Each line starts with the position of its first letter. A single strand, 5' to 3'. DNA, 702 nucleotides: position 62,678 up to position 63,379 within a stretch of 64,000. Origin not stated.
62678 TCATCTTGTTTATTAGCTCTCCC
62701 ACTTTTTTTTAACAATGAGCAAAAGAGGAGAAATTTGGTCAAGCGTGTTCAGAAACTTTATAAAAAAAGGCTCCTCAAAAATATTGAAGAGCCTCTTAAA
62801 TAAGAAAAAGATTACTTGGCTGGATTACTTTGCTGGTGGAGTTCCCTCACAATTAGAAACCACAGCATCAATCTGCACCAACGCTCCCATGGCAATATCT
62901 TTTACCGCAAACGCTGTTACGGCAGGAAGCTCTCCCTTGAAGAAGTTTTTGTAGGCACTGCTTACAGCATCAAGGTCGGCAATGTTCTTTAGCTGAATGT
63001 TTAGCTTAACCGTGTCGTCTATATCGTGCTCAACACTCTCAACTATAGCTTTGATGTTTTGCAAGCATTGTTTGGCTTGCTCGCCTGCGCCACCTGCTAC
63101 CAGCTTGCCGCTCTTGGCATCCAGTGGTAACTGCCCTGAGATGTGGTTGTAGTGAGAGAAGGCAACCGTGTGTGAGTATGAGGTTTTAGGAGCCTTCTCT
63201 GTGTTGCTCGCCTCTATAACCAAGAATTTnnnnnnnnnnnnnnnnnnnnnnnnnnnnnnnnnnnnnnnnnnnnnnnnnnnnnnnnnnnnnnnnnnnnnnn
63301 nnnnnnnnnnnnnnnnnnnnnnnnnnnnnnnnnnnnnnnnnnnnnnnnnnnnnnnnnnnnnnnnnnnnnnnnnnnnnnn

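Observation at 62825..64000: Protein made of four or more tandem RidA (YjgF/TdcF) domains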

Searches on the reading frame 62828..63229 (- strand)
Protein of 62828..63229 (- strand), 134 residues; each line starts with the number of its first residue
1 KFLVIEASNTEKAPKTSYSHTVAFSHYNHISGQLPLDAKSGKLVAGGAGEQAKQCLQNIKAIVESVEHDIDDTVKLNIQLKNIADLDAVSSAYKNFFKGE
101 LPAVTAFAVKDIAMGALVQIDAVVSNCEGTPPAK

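Call 6: search_protein_families(library=pfam, proteins=[window:62828-63229:-], max_evalue=0.01)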
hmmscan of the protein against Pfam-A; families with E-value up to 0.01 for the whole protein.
seq(134 aa): 1 family
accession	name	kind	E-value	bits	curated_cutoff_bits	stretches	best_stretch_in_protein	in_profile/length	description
PF01042.26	Ribonuc_L-PSP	-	4.7e-23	81.9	27.3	1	12-124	3-119/121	Endoribonuclease L-PSP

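Call 54: search_protein_families(library=ncbifam, proteins=[window:62828-63229:-], max_evalue=0.00001)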
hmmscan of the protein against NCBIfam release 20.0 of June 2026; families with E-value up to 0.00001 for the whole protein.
seq(134 aa): 3 families
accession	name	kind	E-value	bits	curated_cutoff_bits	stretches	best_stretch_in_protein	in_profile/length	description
TIGR00004.1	TIGR00004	subfamily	2.5e-26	92.3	106.25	1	9-124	5-123/125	Rid family detoxifying hydrolase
TIGR03610.1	RutC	equivalog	2.6e-12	47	169.1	1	13-123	13-123/127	pyrimidine utilization protein C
NF008490.0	PRK11401.1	equivalog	2.3e-10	40.4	222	1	10-100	7-98/129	enamine/imine deaminase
